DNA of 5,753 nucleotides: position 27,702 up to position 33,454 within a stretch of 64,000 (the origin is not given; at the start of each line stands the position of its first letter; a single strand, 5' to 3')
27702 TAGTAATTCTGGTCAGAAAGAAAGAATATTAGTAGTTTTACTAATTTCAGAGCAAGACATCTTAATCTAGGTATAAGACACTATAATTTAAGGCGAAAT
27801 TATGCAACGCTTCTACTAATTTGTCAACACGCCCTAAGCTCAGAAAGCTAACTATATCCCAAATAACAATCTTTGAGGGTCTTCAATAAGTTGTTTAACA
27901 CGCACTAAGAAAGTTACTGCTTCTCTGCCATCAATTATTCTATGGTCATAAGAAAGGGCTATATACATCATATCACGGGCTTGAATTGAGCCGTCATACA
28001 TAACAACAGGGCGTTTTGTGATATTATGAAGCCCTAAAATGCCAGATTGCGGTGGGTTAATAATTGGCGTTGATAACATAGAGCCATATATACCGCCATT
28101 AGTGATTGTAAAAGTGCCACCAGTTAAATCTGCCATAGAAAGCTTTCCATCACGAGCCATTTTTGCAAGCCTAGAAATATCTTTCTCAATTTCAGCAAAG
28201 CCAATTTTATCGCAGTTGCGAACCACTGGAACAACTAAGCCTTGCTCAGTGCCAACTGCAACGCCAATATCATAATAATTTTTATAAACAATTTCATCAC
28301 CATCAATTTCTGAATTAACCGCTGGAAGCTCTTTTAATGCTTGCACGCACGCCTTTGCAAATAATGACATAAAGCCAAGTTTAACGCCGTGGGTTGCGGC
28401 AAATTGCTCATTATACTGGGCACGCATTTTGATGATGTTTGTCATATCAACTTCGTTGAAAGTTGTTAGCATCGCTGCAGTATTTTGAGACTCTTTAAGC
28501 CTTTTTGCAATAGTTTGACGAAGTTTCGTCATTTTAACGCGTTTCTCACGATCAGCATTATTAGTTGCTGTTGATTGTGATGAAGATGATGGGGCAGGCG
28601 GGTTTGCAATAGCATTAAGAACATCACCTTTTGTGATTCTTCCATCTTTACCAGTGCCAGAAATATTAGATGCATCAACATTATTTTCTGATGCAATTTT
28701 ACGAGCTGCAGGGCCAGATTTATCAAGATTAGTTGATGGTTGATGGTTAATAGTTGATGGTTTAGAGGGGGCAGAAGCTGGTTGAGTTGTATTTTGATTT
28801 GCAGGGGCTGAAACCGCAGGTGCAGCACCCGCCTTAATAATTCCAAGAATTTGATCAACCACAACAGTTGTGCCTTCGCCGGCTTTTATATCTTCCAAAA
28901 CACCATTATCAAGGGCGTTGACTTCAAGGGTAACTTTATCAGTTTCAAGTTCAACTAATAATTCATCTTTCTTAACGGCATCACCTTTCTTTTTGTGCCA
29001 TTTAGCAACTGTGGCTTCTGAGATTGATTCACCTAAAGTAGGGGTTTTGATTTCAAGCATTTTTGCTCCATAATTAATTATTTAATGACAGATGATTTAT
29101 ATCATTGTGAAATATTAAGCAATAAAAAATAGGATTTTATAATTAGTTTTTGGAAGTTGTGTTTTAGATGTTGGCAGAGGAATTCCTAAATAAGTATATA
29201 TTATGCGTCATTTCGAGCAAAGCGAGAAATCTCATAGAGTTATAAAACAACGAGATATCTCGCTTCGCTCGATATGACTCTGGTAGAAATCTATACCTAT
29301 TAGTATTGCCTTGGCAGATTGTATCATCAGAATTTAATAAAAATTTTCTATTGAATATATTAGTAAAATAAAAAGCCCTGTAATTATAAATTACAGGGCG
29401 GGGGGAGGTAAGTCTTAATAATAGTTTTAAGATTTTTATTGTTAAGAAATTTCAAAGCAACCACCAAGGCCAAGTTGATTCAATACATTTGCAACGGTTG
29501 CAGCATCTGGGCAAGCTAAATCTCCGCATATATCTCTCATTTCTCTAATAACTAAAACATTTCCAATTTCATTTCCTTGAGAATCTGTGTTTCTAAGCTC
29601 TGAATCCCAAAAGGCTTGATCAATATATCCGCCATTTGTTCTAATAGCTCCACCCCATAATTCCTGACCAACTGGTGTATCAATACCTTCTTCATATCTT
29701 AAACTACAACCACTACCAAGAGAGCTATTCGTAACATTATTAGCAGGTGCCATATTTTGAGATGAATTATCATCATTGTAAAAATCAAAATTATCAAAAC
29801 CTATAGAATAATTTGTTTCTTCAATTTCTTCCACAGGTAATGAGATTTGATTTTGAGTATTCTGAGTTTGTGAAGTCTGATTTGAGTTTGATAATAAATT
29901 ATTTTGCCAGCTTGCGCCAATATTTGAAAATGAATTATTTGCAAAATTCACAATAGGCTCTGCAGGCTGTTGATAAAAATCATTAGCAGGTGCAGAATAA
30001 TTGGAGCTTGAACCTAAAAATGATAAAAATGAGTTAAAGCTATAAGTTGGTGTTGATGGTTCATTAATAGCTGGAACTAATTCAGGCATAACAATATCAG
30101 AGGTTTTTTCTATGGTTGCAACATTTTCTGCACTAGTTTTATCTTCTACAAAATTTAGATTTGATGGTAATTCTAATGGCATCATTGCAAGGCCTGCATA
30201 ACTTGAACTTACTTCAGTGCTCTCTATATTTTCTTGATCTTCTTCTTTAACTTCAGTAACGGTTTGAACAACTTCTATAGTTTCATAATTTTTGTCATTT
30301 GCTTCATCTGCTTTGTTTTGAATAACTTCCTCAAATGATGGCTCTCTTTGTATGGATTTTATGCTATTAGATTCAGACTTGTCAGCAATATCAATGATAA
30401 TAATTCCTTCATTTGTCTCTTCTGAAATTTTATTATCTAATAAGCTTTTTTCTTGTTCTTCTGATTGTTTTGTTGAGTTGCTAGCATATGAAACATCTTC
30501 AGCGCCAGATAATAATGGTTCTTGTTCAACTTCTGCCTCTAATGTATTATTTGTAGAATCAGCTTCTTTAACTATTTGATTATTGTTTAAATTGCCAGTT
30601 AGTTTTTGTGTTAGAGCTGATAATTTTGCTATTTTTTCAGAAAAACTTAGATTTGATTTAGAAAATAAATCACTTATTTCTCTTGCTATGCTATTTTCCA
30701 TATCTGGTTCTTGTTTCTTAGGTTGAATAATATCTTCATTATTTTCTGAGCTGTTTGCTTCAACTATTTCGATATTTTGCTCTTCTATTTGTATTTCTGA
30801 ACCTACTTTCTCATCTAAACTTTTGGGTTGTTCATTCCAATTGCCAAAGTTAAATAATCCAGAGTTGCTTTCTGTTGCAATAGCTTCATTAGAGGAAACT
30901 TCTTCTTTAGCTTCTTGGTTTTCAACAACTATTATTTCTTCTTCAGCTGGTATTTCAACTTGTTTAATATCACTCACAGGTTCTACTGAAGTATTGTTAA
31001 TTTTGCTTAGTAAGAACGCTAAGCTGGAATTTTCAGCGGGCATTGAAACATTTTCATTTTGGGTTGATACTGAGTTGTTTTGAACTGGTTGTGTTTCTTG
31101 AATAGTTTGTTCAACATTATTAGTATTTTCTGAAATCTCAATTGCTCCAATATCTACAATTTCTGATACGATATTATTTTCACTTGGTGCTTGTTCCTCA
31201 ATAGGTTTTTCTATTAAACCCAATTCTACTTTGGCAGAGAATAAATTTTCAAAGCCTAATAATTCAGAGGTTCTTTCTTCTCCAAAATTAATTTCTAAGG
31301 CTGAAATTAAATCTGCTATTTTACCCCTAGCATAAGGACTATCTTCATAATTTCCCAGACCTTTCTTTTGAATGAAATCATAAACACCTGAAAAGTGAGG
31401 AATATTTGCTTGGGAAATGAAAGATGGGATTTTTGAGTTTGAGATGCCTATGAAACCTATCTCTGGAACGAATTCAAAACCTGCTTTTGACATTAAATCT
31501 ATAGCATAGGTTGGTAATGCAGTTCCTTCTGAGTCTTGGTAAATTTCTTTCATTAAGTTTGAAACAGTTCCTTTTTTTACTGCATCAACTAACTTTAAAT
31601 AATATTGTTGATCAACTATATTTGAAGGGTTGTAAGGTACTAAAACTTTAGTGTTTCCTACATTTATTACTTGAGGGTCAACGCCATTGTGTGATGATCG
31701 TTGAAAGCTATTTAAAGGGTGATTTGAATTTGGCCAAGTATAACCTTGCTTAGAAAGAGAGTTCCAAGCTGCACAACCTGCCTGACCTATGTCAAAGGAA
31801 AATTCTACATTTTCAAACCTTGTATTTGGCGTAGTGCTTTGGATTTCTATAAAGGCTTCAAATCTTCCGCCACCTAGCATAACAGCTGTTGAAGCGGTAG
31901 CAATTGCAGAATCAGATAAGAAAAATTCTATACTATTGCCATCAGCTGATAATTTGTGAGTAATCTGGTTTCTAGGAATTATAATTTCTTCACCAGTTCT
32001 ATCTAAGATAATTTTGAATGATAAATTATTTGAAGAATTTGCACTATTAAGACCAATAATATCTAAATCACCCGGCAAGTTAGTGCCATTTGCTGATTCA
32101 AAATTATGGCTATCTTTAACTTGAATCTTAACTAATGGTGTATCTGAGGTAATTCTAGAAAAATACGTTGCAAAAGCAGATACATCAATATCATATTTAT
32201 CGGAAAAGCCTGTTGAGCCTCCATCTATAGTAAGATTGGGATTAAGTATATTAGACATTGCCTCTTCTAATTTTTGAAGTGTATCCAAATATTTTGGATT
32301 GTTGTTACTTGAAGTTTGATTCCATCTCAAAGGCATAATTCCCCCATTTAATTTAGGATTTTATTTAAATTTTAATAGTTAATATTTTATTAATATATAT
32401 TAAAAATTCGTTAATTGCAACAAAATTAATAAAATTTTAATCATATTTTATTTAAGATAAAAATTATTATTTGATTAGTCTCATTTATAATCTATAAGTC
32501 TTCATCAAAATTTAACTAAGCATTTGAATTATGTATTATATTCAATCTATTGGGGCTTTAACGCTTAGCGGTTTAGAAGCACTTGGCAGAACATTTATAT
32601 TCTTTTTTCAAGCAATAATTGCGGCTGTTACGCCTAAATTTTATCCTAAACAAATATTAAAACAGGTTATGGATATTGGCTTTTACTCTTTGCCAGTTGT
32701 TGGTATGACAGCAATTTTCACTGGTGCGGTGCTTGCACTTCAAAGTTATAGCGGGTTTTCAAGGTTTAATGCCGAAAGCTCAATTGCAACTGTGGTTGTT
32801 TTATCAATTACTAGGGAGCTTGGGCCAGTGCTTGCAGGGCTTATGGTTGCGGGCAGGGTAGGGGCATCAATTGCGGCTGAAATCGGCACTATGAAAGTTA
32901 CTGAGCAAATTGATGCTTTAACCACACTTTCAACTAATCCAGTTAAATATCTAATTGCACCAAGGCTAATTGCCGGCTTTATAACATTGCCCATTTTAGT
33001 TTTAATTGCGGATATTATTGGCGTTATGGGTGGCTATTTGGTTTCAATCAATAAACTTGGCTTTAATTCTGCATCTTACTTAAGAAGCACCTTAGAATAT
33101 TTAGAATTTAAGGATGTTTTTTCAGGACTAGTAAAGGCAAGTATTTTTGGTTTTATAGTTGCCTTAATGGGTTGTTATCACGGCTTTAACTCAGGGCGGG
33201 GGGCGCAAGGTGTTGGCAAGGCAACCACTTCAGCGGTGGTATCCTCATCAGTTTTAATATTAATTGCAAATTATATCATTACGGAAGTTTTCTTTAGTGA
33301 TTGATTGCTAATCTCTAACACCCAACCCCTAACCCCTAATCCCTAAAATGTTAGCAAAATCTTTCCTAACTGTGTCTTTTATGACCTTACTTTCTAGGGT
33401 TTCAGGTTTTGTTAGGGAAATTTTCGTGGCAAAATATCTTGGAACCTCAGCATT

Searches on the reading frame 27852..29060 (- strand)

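Call 56: search_protein_families(library=pfam, proteins=[window:27852-29060:-], max_evalue=0.00001)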
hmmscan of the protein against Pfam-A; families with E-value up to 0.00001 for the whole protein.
window:27852-29060:- (402 aa): 3 families
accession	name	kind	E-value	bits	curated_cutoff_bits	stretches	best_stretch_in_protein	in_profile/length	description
PF00198.28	2-oxoacid_dh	-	5.7e-88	294.7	23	1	171-399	3-231/232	2-oxoacid dehydrogenases acyltransferase (catalytic domain)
PF00364.28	Biotin_lipoyl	-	5.3e-20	71.5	22.1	1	3-75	2-73/73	Biotin-requiring enzyme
PF02817.22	E3_binding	-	2.6e-14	53.6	23.7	1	116-148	4-36/36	e3 binding domain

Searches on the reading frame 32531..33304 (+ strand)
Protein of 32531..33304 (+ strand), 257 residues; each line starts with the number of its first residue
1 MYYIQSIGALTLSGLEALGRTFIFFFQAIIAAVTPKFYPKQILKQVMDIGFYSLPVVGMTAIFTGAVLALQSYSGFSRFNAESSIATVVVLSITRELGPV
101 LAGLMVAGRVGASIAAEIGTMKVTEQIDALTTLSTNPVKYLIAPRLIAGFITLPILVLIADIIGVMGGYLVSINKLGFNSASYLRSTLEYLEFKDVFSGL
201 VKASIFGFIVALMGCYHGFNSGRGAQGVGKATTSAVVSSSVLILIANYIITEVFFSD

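Call 56: search_protein_families(library=pfam, proteins=[window:32531-33304:+], max_evalue=0.00001)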
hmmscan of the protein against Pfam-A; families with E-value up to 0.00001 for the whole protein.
window:32531-33304:+ (257 aa): 1 family
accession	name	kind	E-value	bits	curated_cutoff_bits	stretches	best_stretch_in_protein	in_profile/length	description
PF02405.21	MlaE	-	1.4e-80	270.3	22.5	1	42-251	1-210/212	Permease MlaE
